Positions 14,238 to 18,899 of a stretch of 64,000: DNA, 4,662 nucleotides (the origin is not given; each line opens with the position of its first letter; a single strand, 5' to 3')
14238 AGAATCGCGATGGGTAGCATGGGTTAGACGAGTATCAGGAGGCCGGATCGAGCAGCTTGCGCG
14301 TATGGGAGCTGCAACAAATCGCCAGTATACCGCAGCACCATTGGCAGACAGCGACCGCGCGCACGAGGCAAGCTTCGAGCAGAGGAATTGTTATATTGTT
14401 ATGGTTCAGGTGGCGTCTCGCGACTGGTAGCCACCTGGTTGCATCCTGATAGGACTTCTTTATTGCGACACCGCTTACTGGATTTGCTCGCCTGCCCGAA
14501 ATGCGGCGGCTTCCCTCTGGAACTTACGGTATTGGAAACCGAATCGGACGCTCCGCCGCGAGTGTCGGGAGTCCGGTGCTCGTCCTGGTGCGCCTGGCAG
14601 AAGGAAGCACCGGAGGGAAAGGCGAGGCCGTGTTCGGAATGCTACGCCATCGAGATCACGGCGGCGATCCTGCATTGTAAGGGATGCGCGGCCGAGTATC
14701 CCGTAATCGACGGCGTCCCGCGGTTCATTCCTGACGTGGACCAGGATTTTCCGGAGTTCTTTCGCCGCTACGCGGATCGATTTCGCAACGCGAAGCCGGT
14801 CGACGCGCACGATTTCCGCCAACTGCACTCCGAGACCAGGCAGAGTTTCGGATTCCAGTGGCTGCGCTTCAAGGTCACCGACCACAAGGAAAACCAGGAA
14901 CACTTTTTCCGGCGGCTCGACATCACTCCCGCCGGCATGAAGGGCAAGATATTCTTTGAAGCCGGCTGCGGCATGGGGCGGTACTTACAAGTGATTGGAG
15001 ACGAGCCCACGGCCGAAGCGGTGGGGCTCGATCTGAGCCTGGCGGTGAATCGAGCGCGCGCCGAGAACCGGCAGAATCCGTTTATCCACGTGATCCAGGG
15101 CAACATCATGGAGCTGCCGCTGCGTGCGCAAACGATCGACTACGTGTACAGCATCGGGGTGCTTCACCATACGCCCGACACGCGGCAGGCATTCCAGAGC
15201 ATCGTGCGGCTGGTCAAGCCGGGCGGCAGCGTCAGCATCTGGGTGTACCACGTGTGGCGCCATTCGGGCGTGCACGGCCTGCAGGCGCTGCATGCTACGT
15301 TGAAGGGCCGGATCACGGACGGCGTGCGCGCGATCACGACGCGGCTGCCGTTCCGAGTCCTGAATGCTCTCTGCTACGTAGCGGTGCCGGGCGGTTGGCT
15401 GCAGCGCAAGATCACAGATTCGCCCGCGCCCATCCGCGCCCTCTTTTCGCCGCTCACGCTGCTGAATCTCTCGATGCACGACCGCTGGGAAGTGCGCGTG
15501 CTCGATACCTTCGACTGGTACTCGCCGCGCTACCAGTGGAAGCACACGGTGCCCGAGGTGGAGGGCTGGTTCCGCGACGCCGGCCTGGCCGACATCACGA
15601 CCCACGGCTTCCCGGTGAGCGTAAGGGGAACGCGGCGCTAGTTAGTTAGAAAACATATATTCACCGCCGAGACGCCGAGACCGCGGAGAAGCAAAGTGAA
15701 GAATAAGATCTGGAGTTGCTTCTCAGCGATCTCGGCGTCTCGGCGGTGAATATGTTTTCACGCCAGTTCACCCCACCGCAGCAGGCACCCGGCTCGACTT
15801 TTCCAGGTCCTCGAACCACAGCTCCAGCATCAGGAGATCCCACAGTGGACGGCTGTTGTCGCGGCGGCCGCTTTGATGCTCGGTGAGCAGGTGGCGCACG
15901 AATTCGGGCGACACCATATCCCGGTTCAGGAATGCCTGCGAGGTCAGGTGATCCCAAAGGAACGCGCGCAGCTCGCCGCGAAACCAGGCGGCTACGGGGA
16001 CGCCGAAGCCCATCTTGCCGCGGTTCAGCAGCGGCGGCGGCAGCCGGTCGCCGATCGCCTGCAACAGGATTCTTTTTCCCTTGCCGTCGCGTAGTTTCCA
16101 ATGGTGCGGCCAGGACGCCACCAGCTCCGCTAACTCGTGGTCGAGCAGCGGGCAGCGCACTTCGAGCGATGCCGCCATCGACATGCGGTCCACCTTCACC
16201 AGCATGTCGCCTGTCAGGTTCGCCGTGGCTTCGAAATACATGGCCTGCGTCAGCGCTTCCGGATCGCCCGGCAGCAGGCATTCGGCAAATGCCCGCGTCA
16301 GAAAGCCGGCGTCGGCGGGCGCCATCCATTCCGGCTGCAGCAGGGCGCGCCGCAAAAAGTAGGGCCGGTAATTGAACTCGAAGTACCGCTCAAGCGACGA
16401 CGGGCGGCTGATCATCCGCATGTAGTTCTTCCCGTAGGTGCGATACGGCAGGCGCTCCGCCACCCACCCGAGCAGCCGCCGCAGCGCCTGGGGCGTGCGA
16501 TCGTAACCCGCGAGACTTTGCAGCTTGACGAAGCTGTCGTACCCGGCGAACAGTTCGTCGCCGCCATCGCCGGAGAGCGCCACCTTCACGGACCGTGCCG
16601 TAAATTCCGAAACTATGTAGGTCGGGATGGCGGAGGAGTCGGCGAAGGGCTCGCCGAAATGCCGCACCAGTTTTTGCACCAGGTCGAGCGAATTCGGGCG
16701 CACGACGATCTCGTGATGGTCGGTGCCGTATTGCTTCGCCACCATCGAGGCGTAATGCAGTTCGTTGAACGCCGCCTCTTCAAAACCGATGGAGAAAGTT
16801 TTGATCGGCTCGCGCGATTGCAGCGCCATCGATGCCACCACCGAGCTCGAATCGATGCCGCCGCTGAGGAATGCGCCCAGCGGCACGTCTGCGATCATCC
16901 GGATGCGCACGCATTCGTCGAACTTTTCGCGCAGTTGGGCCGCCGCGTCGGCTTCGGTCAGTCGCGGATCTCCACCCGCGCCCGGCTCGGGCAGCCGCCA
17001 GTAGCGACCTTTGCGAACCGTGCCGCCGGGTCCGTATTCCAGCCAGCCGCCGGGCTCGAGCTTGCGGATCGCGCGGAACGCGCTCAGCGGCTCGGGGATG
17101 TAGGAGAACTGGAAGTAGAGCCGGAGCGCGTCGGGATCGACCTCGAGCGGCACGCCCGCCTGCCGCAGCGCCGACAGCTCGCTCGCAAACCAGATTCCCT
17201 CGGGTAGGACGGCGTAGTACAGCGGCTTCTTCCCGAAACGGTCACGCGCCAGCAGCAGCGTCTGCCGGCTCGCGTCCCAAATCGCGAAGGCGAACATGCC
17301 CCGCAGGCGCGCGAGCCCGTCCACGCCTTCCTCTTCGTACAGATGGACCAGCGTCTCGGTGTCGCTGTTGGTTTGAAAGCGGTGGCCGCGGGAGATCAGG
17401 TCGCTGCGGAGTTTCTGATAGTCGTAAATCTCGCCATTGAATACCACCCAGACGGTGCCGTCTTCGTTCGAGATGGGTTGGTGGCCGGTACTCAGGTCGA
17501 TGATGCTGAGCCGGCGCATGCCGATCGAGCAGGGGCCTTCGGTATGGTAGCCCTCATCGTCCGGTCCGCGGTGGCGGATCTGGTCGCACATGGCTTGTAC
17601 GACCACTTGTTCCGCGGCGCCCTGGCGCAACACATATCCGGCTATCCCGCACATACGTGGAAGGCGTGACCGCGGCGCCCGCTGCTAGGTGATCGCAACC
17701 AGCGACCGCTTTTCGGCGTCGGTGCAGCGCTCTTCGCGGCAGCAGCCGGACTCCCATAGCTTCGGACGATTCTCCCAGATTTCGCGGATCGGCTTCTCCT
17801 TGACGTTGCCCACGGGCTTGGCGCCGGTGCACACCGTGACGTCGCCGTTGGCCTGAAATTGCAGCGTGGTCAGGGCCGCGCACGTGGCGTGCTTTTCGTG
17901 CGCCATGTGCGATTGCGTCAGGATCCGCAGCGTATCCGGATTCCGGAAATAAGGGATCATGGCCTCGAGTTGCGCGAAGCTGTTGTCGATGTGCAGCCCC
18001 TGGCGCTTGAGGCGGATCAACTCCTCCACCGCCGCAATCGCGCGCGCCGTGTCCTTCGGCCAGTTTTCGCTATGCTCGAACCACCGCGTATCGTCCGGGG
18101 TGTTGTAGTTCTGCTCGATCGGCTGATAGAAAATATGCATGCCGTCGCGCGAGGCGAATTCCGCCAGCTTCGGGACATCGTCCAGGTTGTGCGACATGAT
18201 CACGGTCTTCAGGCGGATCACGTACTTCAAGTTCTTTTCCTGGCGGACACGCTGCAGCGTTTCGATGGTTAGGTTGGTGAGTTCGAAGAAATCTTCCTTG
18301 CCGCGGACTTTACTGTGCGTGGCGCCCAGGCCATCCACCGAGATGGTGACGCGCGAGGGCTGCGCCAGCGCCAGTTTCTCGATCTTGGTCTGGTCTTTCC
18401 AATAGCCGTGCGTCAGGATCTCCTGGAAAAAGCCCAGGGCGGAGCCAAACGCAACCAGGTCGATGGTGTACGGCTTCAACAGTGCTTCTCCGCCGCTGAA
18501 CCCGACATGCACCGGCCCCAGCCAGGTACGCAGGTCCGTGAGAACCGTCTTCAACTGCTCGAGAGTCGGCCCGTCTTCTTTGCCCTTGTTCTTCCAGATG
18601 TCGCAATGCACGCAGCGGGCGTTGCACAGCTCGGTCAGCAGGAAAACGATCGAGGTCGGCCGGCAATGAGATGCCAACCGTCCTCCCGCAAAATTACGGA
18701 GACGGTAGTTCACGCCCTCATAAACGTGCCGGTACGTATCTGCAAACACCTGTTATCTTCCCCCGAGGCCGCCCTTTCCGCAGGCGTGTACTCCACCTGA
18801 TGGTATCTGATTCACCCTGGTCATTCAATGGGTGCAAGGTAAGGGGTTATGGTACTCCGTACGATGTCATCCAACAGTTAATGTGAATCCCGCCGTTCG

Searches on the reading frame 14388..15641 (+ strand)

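Call 65: search_protein_families(library=pfam, proteins=[window:14388-15641:+], max_evalue=0.0001)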
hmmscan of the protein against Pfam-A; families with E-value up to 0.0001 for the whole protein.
window:14388-15641:+ (417 aa): 7 families
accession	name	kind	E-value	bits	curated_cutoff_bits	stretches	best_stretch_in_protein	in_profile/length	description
PF08241.18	Methyltransf_11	-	2.5e-19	70.1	21.2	1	191-283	2-94/95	Methyltransferase domain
PF13649.12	Methyltransf_25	-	4.4e-16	59.8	27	1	191-280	3-97/97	Methyltransferase domain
PF08242.18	Methyltransf_12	-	1.5e-15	58.2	30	1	191-281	2-97/98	Methyltransferase domain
PF13847.12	Methyltransf_31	-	5.9e-13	49.2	27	1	186-284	4-109/145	Methyltransferase domain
PF13489.12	Methyltransf_23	-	2.8e-10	40.6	27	1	185-284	22-116/164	Methyltransferase domain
PF01209.24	Ubie_methyltran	-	8.2e-07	29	20.1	1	190-284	52-151/233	ubiE/COQ5 methyltransferase family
PF03966.22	Trm112p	-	1.8e-06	28.2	22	1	28-109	2-40/40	Trm112p-like protein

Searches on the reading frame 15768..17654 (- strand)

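Call 42: search_protein_families(library=pfam, proteins=[window:15768-17654:-], max_evalue=0.001)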
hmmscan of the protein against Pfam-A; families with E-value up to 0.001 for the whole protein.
window:15768-17654:- (628 aa): 4 families
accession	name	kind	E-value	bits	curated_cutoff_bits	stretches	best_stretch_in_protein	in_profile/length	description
PF00733.27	Asn_synthase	-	7e-100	335.5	21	1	240-615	1-354/354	Asparagine synthase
PF13537.11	GATase_7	-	9.2e-48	161.8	25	1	47-164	2-122/123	Glutamine amidotransferase domain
PF13522.11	GATase_6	-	1.7e-44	151.4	27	1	31-159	1-130/130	Glutamine amidotransferase domain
PF12481.13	DUF3700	-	8.6e-05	22.6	27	1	115-159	127-171/228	Aluminium induced protein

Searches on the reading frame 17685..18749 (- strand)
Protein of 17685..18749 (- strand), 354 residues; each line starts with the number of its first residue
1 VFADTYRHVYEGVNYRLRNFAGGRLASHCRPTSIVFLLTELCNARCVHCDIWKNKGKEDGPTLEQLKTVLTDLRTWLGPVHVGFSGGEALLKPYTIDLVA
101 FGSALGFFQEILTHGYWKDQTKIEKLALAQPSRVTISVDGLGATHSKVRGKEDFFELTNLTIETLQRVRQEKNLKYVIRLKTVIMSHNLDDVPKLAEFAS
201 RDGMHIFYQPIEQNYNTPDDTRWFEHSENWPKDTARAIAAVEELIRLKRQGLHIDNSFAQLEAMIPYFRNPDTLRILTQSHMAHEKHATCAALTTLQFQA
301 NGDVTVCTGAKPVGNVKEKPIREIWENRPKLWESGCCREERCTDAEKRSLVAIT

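Call 42: search_protein_families(library=pfam, proteins=[window:17685-18749:-], max_evalue=0.001)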
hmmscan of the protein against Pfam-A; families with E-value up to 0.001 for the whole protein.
window:17685-18749:- (354 aa): 2 families
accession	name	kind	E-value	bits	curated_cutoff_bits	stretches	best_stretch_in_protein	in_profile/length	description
PF04055.27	Radical_SAM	-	2.8e-12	47.6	29.5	1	38-198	3-165/166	Radical SAM superfamily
PF13186.11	SPASM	-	8.7e-06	26.4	21.5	1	293-328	5-46/67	Iron-sulfur cluster-binding domain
